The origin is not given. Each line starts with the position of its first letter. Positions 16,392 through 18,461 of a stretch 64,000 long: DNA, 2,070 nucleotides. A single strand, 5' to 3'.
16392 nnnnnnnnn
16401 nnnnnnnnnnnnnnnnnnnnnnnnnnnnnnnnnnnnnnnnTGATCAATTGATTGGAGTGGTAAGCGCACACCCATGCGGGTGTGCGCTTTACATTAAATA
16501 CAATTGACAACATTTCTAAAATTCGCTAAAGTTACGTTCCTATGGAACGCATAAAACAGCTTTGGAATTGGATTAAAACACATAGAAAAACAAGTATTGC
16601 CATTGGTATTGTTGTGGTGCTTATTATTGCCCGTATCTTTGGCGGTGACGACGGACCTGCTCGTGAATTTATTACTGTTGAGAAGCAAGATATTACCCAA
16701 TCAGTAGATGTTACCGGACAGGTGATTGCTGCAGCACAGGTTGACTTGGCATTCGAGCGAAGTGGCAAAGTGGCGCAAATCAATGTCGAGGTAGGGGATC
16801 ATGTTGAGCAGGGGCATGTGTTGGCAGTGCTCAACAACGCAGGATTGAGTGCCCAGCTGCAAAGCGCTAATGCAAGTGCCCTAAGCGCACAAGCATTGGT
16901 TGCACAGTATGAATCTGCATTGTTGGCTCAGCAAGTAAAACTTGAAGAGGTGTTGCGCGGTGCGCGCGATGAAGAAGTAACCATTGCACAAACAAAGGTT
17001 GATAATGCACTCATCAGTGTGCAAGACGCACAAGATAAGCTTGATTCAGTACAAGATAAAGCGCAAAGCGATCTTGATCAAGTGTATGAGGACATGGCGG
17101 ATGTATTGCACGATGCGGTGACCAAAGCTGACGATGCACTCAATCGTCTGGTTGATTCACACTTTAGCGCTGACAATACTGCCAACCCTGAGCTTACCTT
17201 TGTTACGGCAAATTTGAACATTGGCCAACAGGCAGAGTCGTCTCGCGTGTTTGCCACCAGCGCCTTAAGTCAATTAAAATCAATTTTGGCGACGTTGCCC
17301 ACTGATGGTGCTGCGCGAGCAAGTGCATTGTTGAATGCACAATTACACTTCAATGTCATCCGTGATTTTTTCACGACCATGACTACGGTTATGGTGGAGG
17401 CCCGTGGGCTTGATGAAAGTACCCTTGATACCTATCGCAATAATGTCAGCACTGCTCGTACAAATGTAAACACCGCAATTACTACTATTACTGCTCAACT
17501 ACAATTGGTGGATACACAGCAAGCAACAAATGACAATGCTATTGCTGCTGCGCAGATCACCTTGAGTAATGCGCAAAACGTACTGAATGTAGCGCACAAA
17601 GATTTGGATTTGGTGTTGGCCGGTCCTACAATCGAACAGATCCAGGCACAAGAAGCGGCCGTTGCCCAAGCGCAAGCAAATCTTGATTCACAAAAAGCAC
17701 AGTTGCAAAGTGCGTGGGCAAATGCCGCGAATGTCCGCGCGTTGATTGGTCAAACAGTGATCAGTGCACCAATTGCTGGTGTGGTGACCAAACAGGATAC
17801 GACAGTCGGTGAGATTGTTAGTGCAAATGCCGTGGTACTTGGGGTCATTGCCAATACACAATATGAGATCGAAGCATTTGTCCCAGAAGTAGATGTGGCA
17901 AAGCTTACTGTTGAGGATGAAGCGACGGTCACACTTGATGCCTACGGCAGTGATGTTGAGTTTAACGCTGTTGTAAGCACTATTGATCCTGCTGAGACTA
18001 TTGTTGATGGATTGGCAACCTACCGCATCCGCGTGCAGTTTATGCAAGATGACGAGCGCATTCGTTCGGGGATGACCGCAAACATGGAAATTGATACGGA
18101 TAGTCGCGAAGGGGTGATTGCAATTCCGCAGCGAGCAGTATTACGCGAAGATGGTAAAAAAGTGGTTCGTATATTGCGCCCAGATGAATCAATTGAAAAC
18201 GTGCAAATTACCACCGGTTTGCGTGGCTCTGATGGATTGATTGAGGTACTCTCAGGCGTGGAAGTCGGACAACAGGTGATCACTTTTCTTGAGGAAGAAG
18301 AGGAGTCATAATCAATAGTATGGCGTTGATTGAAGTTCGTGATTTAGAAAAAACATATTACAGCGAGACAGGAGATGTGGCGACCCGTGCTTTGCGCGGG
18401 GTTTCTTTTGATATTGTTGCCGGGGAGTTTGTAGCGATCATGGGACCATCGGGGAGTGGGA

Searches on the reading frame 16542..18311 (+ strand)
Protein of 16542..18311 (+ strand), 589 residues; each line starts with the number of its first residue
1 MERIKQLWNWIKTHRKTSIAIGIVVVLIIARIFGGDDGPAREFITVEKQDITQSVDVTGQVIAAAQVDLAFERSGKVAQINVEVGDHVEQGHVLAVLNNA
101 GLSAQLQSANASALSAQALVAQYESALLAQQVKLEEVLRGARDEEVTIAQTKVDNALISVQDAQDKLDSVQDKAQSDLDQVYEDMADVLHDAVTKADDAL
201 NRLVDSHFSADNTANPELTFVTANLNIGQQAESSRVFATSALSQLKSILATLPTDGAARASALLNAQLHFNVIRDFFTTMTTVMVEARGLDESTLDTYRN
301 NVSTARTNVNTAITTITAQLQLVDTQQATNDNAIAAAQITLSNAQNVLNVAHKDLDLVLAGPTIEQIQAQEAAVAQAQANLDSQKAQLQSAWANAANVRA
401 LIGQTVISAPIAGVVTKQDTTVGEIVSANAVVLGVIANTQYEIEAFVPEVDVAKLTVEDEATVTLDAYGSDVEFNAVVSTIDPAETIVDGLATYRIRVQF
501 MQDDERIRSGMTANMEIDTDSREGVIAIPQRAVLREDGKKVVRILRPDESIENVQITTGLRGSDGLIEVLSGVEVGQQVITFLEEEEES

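Call 15: search_protein_families(library=pfam, proteins=[window:16542-18311:+], max_evalue=0.01)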
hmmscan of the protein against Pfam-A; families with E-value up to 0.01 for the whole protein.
window:16542-18311:+ (589 aa): 4 families
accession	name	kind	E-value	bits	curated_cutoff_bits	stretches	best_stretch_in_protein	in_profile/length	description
PF13437.12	HlyD_3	-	2.1e-14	54.6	22.2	1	406-500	1-95/106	HlyD family secretion protein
PF16576.10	HlyD_D23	-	8.3e-10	38.7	30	1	348-513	63-214/214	Barrel-sandwich domain of CusB or HlyD membrane-fusion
PF13533.13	Biotin_lipoyl_2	-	1.9e-05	24.8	29.8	1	74-98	8-32/32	Biotin-lipoyl like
PF00364.28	Biotin_lipoyl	-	0.0034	17.6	22.1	1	72-98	12-37/73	Biotin-requiring enzyme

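Call 22: search_protein_families(library=padloc, proteins=[window:16542-18311:+], max_evalue=0.01)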
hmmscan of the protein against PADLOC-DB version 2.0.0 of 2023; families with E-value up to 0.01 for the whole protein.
window:16542-18311:+ (589 aa): 0 families
